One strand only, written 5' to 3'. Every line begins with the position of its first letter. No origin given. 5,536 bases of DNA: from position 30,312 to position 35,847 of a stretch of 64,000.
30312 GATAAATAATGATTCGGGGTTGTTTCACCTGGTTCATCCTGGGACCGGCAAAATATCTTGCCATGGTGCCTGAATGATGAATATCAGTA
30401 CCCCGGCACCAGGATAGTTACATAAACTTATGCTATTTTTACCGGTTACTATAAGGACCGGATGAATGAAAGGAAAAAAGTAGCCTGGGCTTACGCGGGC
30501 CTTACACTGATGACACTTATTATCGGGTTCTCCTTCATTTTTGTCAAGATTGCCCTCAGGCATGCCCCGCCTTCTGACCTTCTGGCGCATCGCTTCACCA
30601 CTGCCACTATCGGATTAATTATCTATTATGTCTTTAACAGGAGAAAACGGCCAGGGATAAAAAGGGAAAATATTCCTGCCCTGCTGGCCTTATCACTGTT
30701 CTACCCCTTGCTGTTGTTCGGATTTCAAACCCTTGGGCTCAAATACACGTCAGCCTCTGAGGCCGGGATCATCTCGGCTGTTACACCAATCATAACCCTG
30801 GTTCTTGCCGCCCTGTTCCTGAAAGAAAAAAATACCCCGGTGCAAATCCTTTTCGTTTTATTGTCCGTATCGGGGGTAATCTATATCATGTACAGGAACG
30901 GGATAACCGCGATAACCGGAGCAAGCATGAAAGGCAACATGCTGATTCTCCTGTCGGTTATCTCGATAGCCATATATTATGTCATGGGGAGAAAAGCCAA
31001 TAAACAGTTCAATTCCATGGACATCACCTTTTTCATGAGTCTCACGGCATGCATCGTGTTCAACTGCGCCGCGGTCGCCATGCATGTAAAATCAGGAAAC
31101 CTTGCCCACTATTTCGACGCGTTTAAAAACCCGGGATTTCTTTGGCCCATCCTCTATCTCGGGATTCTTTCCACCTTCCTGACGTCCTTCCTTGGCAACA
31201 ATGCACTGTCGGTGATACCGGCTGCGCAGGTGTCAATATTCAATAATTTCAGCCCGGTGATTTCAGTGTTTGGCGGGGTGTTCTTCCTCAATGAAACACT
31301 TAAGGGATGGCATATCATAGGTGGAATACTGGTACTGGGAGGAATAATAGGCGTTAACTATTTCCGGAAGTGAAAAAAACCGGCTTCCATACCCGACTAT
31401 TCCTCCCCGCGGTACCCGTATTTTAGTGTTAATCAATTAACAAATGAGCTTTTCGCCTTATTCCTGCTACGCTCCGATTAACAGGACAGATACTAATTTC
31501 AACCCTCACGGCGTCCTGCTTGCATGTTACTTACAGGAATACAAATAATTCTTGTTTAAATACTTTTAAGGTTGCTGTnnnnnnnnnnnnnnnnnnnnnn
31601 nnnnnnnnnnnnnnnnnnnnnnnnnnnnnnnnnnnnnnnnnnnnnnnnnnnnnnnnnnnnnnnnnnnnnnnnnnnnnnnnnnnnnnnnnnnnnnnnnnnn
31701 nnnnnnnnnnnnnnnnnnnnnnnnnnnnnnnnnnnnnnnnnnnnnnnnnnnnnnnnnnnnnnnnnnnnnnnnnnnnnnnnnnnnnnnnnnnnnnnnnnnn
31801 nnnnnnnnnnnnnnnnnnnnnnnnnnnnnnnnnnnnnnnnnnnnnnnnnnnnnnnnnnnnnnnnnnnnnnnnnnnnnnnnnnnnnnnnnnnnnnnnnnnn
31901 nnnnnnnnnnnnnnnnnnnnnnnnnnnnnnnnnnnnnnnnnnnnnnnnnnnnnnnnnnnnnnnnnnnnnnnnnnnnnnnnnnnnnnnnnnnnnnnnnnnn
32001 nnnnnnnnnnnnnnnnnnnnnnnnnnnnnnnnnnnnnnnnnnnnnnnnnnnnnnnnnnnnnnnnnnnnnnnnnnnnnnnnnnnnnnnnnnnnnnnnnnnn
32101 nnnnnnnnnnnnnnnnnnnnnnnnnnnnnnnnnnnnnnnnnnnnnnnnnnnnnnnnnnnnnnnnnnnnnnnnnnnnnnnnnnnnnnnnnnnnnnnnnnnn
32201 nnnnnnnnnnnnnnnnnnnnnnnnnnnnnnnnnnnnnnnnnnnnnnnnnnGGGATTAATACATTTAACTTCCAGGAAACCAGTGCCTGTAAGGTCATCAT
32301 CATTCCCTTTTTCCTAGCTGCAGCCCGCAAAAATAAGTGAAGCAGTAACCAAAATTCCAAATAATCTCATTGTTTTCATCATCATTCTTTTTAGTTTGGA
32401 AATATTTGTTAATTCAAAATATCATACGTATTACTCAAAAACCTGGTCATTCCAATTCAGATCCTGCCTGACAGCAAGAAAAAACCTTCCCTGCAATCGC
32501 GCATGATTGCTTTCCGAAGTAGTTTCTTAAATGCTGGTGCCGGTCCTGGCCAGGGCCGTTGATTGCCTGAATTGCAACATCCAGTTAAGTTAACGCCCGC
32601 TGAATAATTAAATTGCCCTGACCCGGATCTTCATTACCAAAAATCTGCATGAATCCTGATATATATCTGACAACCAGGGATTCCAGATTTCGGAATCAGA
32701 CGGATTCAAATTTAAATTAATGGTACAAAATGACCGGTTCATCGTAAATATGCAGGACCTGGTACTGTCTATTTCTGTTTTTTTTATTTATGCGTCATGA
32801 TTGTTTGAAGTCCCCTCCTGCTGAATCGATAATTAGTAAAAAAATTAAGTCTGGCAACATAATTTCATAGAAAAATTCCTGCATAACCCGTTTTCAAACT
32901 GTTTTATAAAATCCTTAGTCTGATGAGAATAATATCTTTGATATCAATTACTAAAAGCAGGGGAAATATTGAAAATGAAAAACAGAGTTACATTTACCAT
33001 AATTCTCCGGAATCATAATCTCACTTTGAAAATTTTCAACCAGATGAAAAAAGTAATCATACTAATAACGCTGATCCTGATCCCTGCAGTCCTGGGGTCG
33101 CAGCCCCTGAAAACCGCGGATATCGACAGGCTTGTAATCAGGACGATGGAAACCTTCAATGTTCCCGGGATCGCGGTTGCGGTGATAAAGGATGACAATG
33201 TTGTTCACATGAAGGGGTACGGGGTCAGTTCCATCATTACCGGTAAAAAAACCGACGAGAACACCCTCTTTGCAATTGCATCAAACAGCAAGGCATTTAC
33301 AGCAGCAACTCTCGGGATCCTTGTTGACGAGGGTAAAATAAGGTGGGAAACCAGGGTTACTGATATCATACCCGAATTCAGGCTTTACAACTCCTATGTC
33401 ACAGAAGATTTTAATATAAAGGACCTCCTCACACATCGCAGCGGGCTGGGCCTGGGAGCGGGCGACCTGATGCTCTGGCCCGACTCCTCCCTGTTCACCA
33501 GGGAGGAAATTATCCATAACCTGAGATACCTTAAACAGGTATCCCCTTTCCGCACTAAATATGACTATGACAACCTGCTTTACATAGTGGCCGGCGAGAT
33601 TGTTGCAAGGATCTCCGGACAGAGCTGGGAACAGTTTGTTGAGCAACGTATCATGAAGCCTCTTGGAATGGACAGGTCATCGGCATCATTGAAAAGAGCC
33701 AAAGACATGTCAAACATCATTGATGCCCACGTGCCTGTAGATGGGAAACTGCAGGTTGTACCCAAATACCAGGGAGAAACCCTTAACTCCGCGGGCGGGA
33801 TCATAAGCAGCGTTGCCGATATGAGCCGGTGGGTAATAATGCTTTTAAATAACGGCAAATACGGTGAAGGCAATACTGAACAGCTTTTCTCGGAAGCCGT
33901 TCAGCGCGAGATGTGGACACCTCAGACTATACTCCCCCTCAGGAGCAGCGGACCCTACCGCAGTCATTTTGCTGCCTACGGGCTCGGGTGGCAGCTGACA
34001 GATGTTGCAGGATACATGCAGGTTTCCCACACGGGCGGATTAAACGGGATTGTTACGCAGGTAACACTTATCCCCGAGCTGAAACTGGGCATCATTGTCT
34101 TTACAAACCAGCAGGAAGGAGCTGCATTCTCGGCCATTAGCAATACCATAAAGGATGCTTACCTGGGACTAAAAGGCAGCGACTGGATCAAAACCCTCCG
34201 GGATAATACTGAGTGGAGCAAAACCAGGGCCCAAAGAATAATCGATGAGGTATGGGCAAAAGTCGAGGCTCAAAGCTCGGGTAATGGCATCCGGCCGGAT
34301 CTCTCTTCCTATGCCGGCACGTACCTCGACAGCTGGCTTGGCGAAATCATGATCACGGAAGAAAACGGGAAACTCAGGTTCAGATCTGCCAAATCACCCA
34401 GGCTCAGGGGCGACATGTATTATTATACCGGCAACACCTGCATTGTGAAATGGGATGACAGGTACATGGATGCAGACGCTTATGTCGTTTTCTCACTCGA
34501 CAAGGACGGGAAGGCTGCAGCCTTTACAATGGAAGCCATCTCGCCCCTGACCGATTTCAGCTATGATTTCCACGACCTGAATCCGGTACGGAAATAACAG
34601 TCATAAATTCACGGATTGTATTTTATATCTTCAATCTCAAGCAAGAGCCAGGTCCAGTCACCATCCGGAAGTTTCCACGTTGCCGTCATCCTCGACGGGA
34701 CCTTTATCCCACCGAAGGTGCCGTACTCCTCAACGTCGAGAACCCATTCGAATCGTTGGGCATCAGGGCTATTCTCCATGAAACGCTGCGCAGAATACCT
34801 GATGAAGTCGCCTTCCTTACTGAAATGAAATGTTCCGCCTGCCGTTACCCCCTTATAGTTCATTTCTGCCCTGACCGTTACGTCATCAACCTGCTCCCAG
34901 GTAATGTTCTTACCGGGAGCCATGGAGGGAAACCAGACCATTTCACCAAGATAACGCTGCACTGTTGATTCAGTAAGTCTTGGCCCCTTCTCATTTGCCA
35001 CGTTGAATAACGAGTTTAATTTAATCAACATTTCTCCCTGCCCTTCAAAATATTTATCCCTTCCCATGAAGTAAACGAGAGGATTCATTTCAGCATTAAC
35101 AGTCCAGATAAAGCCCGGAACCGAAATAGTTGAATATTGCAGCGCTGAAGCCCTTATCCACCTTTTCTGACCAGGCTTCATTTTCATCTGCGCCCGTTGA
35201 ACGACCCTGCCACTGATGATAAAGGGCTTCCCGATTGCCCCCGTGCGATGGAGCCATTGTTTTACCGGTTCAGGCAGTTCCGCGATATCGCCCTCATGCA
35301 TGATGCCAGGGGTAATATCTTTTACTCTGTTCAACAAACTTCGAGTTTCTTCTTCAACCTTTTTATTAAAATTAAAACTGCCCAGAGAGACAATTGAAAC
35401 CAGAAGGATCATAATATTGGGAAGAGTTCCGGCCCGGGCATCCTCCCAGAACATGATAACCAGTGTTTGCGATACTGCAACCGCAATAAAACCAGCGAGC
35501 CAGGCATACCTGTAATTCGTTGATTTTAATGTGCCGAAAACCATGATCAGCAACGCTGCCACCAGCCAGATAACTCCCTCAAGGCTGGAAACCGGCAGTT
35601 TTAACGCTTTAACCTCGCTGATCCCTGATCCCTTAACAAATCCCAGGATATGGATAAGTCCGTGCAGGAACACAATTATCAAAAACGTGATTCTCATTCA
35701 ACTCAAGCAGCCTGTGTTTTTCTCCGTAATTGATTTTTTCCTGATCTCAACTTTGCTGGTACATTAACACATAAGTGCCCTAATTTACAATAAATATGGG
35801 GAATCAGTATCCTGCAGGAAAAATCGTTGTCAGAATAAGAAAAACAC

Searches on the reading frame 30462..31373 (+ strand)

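Call 109: search_protein_families(library=pfam, proteins=[window:30462-31373:+], max_evalue=0.0001)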
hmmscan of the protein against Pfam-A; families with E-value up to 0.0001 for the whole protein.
window:30462-31373:+ (303 aa): 2 families
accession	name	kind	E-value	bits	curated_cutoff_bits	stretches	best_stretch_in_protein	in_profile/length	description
PF00892.27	EamA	-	3.1e-49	167.1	28.2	2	10-143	3-134/135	EamA-like transporter family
PF03151.22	TPT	-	3.8e-08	33.5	30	1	26-295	19-287/291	Triose-phosphate Transporter family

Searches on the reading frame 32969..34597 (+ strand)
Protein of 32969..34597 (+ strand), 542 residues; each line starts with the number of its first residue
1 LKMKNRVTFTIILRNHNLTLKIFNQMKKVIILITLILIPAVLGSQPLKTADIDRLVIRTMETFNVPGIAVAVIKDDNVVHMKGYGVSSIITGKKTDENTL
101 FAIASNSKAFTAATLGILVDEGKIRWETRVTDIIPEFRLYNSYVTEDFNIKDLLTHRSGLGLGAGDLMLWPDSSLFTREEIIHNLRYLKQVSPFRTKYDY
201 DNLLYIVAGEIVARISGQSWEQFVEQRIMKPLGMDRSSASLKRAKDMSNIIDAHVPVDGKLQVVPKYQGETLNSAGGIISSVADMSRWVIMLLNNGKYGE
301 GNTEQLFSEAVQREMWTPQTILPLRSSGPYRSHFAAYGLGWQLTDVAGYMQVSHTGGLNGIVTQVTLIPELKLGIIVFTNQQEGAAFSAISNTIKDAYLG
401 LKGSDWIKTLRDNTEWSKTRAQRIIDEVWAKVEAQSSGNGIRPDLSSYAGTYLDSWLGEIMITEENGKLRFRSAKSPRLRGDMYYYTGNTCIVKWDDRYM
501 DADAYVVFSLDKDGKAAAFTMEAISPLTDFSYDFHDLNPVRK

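Call 109: search_protein_families(library=pfam, proteins=[window:32969-34597:+], max_evalue=0.0001)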
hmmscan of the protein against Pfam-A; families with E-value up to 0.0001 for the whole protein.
window:32969-34597:+ (542 aa): 2 families
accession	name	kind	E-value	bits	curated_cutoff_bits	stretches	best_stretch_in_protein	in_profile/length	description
PF00144.29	Beta-lactamase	-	5.7e-62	210.2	27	1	52-387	1-316/329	Beta-lactamase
PF11954.13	DUF3471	-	5.1e-17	62.6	29.3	1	445-538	12-100/103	Domain of unknown function (DUF3471)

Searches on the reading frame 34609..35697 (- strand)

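Call 109: search_protein_families(library=pfam, proteins=[window:34609-35697:-], max_evalue=0.0001)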
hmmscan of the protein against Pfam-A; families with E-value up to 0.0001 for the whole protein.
window:34609-35697:- (362 aa): 2 families
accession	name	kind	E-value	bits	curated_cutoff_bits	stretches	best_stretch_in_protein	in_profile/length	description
PF20181.5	DUF6544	-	2.8e-75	252.8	25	1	132-351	2-219/221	Family of unknown function (DUF6544)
PF21900.3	DUF6920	-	5.4e-68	229.3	27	1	140-360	2-222/222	Family of unknown function (DUF6920)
